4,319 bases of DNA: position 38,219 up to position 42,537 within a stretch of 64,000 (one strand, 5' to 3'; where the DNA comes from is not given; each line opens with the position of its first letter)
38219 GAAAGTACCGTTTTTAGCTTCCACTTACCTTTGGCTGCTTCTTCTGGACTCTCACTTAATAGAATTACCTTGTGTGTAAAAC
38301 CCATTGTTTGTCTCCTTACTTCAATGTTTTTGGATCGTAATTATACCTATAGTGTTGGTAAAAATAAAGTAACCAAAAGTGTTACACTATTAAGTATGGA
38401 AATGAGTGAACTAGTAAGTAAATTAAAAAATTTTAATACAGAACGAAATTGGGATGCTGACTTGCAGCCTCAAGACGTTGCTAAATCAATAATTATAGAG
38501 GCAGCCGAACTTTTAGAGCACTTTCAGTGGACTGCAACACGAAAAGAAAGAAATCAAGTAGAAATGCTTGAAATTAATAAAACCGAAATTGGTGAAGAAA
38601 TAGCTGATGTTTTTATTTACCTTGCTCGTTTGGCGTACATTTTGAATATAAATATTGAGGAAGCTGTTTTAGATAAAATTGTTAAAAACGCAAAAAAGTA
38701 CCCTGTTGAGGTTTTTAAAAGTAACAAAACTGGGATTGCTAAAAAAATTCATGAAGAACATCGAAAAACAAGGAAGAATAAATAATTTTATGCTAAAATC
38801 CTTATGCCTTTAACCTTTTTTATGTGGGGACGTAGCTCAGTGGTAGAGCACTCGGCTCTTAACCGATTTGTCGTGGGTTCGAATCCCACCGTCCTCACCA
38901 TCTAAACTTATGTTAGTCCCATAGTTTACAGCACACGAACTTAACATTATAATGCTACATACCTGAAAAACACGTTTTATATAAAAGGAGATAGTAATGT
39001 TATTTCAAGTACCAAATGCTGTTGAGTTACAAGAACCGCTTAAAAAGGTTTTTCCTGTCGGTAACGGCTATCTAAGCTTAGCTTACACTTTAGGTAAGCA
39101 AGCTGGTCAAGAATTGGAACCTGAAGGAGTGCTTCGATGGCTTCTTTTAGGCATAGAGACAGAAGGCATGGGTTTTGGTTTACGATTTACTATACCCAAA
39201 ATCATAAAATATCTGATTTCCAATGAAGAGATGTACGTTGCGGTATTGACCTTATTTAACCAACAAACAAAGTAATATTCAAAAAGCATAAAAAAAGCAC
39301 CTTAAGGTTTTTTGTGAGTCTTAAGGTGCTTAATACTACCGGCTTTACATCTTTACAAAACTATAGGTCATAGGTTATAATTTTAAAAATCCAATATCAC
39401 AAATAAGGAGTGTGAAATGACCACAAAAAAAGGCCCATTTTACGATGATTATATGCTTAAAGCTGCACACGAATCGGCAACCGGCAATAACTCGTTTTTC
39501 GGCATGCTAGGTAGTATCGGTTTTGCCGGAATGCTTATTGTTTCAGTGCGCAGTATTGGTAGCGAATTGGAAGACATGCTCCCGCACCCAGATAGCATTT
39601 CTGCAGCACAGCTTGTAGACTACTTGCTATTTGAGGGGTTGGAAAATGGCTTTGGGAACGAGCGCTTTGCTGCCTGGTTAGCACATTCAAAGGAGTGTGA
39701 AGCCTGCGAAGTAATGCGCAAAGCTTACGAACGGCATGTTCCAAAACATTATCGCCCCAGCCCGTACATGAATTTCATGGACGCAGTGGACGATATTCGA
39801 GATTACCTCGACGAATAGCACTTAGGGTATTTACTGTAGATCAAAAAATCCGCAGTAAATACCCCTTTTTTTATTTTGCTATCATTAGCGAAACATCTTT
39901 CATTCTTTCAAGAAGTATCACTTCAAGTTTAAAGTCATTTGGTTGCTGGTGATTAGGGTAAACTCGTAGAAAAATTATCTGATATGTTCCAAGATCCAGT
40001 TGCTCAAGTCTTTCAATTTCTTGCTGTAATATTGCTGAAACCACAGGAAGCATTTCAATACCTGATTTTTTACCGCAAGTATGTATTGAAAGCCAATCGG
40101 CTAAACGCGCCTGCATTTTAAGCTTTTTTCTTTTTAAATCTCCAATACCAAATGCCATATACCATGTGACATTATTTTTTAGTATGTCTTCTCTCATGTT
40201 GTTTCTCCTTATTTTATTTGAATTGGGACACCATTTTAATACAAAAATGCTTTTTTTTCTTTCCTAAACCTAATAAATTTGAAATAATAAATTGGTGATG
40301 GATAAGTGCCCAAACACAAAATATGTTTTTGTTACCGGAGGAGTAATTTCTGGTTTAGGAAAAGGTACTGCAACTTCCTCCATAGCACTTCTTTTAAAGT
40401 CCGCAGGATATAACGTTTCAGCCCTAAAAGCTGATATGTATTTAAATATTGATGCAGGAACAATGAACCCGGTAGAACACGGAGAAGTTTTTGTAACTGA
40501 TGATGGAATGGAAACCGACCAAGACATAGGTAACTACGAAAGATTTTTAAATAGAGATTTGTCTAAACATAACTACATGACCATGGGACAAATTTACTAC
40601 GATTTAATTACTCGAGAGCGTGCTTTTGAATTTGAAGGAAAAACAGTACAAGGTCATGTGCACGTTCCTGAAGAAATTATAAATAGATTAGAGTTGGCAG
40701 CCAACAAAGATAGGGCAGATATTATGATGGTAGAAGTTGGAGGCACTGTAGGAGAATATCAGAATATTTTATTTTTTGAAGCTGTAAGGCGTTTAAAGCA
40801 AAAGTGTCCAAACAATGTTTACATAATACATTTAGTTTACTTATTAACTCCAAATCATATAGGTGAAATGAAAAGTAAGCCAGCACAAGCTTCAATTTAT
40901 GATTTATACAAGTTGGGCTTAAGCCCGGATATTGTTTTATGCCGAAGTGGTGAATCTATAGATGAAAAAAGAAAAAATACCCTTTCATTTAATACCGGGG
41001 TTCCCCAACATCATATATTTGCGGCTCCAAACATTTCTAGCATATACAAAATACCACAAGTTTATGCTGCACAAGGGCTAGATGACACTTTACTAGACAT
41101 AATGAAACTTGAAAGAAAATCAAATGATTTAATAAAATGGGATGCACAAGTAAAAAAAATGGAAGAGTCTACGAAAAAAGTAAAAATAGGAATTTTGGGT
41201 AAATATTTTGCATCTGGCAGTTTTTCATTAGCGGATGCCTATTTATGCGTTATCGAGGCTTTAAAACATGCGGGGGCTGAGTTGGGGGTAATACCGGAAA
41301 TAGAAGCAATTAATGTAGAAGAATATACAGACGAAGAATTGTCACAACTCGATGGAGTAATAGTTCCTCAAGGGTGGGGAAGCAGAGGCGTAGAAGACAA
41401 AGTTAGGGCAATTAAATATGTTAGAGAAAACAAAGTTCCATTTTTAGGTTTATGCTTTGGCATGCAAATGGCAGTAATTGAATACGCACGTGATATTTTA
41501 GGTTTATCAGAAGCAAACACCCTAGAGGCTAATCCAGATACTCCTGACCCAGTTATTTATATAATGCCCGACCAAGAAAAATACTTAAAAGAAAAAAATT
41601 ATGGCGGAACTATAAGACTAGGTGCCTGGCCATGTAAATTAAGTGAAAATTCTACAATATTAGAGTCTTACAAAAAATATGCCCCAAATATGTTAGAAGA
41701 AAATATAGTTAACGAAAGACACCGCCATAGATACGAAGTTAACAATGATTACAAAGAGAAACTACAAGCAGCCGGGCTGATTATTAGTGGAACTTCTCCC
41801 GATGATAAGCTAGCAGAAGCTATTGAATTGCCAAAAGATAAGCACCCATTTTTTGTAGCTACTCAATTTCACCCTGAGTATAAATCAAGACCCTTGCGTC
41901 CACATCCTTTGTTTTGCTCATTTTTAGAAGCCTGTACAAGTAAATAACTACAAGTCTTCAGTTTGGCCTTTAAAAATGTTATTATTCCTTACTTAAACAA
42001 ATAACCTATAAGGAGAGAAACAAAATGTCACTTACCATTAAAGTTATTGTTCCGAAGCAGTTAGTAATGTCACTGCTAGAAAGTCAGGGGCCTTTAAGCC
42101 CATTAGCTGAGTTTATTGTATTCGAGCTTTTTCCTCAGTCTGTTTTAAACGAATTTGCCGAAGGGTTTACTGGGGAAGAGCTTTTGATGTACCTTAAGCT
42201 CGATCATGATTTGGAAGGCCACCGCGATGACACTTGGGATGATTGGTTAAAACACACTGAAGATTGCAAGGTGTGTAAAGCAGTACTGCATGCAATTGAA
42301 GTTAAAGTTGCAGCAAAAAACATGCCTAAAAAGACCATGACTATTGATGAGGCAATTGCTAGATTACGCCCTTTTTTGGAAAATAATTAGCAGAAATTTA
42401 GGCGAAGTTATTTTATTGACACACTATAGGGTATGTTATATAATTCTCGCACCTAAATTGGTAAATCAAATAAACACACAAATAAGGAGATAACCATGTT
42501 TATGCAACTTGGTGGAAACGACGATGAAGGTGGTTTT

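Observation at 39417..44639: Tandem array of seven paralogous small HxxxCxxC (ZAS/zf-HC2-like) genes, each with its own promoter and terminator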

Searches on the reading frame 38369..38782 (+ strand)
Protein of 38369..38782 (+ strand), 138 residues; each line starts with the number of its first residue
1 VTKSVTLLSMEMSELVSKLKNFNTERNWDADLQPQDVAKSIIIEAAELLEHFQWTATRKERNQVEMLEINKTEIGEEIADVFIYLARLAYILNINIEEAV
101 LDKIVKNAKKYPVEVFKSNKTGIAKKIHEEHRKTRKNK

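Call 22: search_protein_families(library=pfam, proteins=[window:38369-38782:+], max_evalue=0.01)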
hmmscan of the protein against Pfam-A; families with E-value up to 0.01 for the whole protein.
window:38369-38782:+ (138 aa): 2 families
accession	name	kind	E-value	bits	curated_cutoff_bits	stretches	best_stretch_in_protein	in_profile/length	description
PF12643.12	MazG-like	-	2e-13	50.8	27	1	40-118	2-77/85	MazG-like family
PF03819.22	MazG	-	0.0092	16.7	22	0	37-109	6-68/74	MazG nucleotide pyrophosphohydrolase domain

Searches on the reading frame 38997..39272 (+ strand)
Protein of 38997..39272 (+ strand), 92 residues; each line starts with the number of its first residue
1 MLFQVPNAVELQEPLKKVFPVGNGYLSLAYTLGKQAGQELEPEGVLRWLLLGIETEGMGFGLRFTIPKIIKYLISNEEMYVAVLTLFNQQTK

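Call 22: search_protein_families(library=pfam, proteins=[window:38997-39272:+], max_evalue=0.01)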
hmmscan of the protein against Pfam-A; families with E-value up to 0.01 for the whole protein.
window:38997-39272:+ (92 aa): 0 families

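Call 66: search_protein_families(library=phrogs, proteins=[window:38997-39272:+], max_evalue=1)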
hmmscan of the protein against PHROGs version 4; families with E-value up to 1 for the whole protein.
window:38997-39272:+ (92 aa): 1 family
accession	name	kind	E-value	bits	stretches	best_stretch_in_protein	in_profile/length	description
phrog_32934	-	unknown function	0.52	9.7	1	27-91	494-558/577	-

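Call 67: search_protein_families(library=padloc, proteins=[window:38997-39272:+], max_evalue=1)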
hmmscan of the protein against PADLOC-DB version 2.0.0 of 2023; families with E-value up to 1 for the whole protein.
window:38997-39272:+ (92 aa): 0 families

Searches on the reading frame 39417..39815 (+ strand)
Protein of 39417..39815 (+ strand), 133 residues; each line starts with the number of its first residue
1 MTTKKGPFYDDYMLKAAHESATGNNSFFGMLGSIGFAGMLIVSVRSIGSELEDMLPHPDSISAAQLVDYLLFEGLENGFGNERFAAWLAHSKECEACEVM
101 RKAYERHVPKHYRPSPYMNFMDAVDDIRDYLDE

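Call 5: search_protein_families(library=pfam, proteins=[window:39417-39815:+], max_evalue=10)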
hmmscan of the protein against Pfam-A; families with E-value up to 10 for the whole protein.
window:39417-39815:+ (133 aa): 1 family
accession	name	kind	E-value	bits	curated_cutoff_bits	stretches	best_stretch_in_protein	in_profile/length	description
PF12560.13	RAG1_imp_bd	-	0.093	12.7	23.3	1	77-108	185-216/284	RAG1 importin binding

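Call 6: search_protein_families(library=ncbifam, proteins=[window:39417-39815:+], max_evalue=10)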
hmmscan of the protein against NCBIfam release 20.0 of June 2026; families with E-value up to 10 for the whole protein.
window:39417-39815:+ (133 aa): 1 family
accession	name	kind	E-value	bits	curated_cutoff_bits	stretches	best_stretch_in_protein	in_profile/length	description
NF053703.1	Mn_SBP_EfaA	exception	0.14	11.3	485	1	25-95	43-113/310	Mn/Fe ABC transporter substrate-binding lipoprotein EfaA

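Call 10: find_homologous_proteins(query=A1, max_evalue=0.001)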
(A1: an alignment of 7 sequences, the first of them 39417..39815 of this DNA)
Query A1 (7 sequences) (133 aa, profile of the alignment): 5 proteins with E <= 0.001 among 713 candidates.
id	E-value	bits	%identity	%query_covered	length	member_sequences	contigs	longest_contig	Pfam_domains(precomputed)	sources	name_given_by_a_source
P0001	1.1e-33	133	22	44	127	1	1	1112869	-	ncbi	ncbi:MAG: hypothetical protein ACOZAO_04325 [Patescibacteria group bacterium]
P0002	2.6e-30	123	100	100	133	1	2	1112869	-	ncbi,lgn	ncbi:MAG: hypothetical protein ACOZAO_04300 [Patescibacteria group bacterium]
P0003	6.2e-25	105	25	36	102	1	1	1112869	-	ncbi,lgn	ncbi:MAG: hypothetical protein ACOZAO_04335 [Patescibacteria group bacterium]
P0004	4.4e-24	103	24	53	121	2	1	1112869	-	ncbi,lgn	ncbi:MAG: hypothetical protein ACOZAO_04315 [Patescibacteria group bacterium]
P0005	1.9e-19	88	-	-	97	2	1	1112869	-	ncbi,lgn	ncbi:MAG: hypothetical protein ACOZAO_04340 [Patescibacteria group bacterium]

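Call 33: find_encoding_contigs(protein=P0002, flank=10000)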
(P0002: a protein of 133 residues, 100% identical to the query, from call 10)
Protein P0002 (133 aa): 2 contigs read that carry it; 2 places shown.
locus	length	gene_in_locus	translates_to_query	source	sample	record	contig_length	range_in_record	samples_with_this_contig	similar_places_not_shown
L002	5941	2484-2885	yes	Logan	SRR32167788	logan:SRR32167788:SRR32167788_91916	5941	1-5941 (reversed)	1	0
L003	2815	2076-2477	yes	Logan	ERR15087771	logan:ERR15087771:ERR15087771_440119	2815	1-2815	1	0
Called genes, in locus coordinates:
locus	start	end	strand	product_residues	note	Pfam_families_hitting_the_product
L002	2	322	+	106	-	?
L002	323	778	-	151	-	-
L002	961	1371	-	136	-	-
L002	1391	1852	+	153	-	PF12643:MazG-like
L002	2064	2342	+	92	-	-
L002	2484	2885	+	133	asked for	-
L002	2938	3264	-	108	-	-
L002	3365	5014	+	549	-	PF06418:CTP_synth_N, PF07722:Peptidase_C26 (faint), PF00117:GATase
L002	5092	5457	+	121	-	-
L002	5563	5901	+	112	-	-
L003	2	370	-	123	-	?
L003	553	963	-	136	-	-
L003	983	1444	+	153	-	PF12643:MazG-like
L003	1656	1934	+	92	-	-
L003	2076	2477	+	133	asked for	-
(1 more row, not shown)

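Call 66: search_protein_families(library=phrogs, proteins=[window:39417-39815:+], max_evalue=1)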
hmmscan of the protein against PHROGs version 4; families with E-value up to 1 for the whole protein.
window:39417-39815:+ (133 aa): 0 families

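Call 67: search_protein_families(library=padloc, proteins=[window:39417-39815:+], max_evalue=1)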
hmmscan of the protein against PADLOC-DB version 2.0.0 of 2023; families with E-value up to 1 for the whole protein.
window:39417-39815:+ (133 aa): 0 families

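Call 83: predict_structure(alignment_id=A1)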
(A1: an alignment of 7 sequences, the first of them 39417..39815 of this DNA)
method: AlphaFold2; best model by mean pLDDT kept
length: 133 residues; sequences in the alignment: 7
mean_pLDDT: 75.0   pTM: 0.61
mean pLDDT of the five models: 75.0, 74.4, 74.3, 72.9, 72.1
residues with pLDDT >= 90: 75; 70-90: 6; 50-70: 7; < 50: 45
segments of 3 or more residues with pLDDT < 50: 1-44
pLDDT, mean of each block of 10 residues (from residue 1): 42 45 39 39 49 84 96 92 97 95 97 98 98 93
secondary structure, 60 per line:
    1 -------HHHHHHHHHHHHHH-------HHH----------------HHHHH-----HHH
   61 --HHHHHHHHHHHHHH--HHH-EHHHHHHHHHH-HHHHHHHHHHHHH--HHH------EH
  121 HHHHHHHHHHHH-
elements in order: H8-21 H48-52 H63-76 H84-93 H95-107 H120-132
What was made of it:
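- Checked: AlphaFold models it with low confidence (call 83).
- The same helix order appears in full-length A, with pLDDT 84-98 in the core and below 50 in the N-terminal 44 residues (call 83).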

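Call 89: list_cluster_members(proteins=[P0002, P0004, P0007, P0001, P0006, P0003, P0005, P0008])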
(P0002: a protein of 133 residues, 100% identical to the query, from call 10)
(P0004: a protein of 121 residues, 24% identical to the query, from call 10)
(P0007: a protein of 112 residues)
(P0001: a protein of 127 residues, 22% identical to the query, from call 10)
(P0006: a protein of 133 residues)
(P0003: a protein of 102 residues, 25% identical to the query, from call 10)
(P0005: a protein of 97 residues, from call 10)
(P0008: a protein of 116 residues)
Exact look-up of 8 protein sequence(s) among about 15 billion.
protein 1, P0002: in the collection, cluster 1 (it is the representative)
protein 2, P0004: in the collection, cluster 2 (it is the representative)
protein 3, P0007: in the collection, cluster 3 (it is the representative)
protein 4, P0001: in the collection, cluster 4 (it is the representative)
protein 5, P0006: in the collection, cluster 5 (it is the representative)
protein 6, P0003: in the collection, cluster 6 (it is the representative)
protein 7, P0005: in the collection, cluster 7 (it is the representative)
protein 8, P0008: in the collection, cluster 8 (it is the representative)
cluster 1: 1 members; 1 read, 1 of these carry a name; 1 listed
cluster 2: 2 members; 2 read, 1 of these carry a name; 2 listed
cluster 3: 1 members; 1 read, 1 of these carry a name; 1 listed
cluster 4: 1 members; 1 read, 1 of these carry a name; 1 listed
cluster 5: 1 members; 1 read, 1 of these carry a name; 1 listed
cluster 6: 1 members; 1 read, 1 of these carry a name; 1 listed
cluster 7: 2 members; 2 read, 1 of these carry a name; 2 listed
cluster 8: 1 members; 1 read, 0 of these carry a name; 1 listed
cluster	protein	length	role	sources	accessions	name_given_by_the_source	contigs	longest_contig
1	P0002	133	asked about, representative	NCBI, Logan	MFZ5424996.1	MAG: hypothetical protein ACOZAO_04300 [Patescibacteria group bacterium]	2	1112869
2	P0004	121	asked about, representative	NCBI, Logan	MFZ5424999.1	MAG: hypothetical protein ACOZAO_04315 [Patescibacteria group bacterium]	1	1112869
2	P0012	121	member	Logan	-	-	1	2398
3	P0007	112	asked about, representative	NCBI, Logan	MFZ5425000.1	MAG: hypothetical protein ACOZAO_04320 [Patescibacteria group bacterium]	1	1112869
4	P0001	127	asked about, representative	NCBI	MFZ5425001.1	MAG: hypothetical protein ACOZAO_04325 [Patescibacteria group bacterium]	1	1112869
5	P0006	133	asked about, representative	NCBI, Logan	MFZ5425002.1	MAG: hypothetical protein ACOZAO_04330 [Patescibacteria group bacterium]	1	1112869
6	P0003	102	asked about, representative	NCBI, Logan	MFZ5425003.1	MAG: hypothetical protein ACOZAO_04335 [Patescibacteria group bacterium]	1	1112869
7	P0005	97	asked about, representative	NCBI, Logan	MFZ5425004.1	MAG: hypothetical protein ACOZAO_04340 [Patescibacteria group bacterium]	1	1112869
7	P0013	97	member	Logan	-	-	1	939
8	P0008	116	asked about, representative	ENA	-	-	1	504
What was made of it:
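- Tried and rejected: The index is lossy: C and E were not returned although they are in the collection (call 89).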

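Call 91: find_encoding_contigs(protein=P0012, flank=5000)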
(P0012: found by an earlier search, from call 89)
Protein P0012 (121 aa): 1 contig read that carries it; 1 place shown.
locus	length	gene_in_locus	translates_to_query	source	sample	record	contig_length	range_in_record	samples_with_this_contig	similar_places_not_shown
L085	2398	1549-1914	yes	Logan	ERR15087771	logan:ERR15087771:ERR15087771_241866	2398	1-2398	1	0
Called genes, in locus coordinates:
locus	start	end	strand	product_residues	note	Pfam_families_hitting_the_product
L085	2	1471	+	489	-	?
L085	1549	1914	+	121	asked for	-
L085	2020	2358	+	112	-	-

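Call 92: find_encoding_contigs(protein=P0013, flank=5000)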
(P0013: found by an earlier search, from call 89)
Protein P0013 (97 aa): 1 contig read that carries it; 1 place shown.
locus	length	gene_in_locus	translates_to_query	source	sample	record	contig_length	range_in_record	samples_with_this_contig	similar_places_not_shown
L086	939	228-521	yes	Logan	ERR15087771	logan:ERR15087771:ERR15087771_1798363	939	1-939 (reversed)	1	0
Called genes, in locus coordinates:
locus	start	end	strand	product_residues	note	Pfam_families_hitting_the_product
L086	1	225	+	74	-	?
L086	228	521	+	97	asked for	-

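Call 97: find_homologous_proteins(query=L085:2020-2355:+, max_evalue=0.001)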
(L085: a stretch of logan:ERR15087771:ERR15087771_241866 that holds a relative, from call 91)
Query L085:2020-2355:+ (112 aa): 2 proteins with E <= 0.001 among 9 candidates.
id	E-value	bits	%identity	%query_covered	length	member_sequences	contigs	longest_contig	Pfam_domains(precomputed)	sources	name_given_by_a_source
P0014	5.3e-70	251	100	100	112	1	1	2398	-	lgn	-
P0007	2.9e-45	171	67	100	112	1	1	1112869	-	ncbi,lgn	ncbi:MAG: hypothetical protein ACOZAO_04320 [Patescibacteria group bacterium]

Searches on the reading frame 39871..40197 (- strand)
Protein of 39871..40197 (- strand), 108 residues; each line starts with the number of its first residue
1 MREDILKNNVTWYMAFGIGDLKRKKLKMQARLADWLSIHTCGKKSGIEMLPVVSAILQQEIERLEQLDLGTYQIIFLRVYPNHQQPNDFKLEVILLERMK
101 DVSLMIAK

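Call 22: search_protein_families(library=pfam, proteins=[window:39871-40197:-], max_evalue=0.01)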
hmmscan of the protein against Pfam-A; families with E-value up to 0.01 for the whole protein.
window:39871-40197:- (108 aa): 0 families

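Call 66: search_protein_families(library=phrogs, proteins=[window:39871-40197:-], max_evalue=1)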
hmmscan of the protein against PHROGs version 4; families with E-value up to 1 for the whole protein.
window:39871-40197:- (108 aa): 2 families
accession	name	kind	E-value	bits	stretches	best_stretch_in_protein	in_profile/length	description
phrog_10313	-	other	0.18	12.5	1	7-65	88-145/159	nudix hydrolase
phrog_3184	-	unknown function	0.23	10.2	1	10-47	53-90/848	-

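Call 67: search_protein_families(library=padloc, proteins=[window:39871-40197:-], max_evalue=1)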
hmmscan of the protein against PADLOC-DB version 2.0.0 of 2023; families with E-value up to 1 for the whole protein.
window:39871-40197:- (108 aa): 0 families

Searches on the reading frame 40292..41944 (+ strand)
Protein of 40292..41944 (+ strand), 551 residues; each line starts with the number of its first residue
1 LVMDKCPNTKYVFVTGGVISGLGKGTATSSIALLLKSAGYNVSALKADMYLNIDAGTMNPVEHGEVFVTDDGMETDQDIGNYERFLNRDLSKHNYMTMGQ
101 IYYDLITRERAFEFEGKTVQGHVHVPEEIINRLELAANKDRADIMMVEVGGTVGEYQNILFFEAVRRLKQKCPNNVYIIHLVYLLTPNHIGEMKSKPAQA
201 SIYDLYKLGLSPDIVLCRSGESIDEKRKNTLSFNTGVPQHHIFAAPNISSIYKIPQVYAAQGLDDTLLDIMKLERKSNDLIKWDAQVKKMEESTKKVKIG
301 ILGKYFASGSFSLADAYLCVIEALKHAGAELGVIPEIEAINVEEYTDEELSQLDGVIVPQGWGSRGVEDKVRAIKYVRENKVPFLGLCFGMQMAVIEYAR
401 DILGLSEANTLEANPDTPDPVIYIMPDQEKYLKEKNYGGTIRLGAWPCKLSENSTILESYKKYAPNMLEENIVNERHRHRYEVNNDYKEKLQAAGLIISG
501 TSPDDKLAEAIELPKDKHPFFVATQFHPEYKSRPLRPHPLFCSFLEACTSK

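Call 39: find_related_loci(query=window:40292-41944:+, collection=genome_contigs, flank=6000)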
Query window:40292-41944:+ (551 aa) in genome_contigs; peptide patterns used: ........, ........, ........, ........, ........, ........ (x = any residue, [..] = any of these).
600 stretches matched a pattern (row limit reached: there are more); 597 encode a relative of the query (tblastn E <= 1e-3); the best 80 are kept; 80 distinct loci.
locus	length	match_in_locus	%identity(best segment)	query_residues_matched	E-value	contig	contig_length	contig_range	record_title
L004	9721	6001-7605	65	8-535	0e+0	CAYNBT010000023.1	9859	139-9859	MAG TPA_asm: uncultured Candidatus Saccharibacteria bacterium isolate SRP342105_co1_255 genome assembly, contig: NODE_95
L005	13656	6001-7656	61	8-548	0e+0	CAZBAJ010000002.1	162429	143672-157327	MAG TPA_asm: uncultured Candidatus Saccharibacteria bacterium isolate SRP263991_co1_503 genome assembly, contig: NODE_32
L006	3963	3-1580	56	18-550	0e+0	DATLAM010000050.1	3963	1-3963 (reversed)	MAG TPA_asm: Candidatus Bathyarchaeia archaeon isolate SMAG_U14271 k141_3434116, whole genome shotgun sequence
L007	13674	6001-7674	52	10-548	0e+0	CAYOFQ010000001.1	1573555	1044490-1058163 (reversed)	MAG TPA_asm: uncultured Gammaproteobacteria bacterium isolate SRP342105_co1_162 genome assembly, contig: NODE_1_length_1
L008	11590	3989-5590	53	9-548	0e+0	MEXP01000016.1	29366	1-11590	MAG: Candidatus Amesbacteria bacterium RIFCSPLOWO2_01_FULL_49_25 rifcsplowo2_01_scaffold_3494, whole genome shotgun sequ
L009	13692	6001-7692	53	10-551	0e+0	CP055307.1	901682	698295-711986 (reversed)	MAG: Candidatus Woesebacteria bacterium isolate Ch104b chromosome, complete genome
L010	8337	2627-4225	53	9-551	0e+0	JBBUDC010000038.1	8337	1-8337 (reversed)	MAG: Patescibacteria group bacterium isolate H43-bin206_1 H43_bin206_1_000000000038, whole genome shotgun sequence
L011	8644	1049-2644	54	9-546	0e+0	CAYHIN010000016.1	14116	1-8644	MAG TPA_asm: uncultured Gammaproteobacteria bacterium isolate ERP119705_co13_445 genome assembly, contig: NODE_5402_leng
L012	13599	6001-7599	53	10-551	0e+0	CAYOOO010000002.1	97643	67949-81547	MAG TPA_asm: uncultured Gammaproteobacteria bacterium isolate binchicken_co110_106 genome assembly, contig: NODE_588_len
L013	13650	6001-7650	51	9-551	0e+0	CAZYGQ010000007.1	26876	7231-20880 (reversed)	MAG TPA_asm: uncultured Candidatus Saccharibacteria bacterium isolate binchicken_co39_443 genome assembly, contig: NODE_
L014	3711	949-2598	50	9-551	0e+0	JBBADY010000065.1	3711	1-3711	MAG: Candidatus Dojkabacteria bacterium isolate SO_2017_LW2_135 scaffold_53194_c1_LW138R_2017, whole genome shotgun sequ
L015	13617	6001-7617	50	10-551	4e-180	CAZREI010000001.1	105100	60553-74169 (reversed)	MAG TPA_asm: uncultured Candidatus Saccharibacteria bacterium isolate SRP193066_co2_68 genome assembly, contig: NODE_39_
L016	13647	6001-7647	50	10-548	1e-178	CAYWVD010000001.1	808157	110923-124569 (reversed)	MAG TPA_asm: uncultured Candidatus Saccharibacteria bacterium isolate SRP278314_co2_217 genome assembly, contig: NODE_1_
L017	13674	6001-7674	50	2-551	3e-178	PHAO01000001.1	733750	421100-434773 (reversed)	MAG: Candidatus Dojkabacteria bacterium HGW-Dojkabacteria-1 bjp_ig2158_scaffold_0, whole genome shotgun sequence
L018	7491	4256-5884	47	8-551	5e-174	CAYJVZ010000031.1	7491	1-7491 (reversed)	MAG TPA_asm: uncultured Candidatus Saccharibacteria bacterium isolate ERP125453_co1_471 genome assembly, contig: NODE_12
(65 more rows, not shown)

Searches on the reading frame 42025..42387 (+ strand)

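Call 5: search_protein_families(library=pfam, proteins=[window:42025-42387:+], max_evalue=10)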
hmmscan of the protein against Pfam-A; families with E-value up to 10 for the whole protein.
window:42025-42387:+ (121 aa): 1 family
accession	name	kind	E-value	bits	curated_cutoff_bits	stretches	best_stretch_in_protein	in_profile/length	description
PF18392.6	CSN7a_helixI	-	0.11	12.9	26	1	81-104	13-36/50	COP9 signalosome complex subunit 7a helix I domain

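Call 6: search_protein_families(library=ncbifam, proteins=[window:42025-42387:+], max_evalue=10)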
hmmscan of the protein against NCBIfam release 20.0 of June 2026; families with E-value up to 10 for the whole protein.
window:42025-42387:+ (121 aa): 0 families

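Call 66: search_protein_families(library=phrogs, proteins=[window:42025-42387:+], max_evalue=1)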
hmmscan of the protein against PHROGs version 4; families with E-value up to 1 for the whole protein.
window:42025-42387:+ (121 aa): 2 families
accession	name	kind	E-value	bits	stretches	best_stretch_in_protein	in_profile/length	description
phrog_19398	-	unknown function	0.08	14.1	1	62-83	27-48/62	-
phrog_8055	-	unknown function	0.35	12.1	1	62-107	54-98/108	-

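Call 67: search_protein_families(library=padloc, proteins=[window:42025-42387:+], max_evalue=1)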
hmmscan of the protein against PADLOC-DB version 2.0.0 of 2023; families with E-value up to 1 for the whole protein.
window:42025-42387:+ (121 aa): 0 families
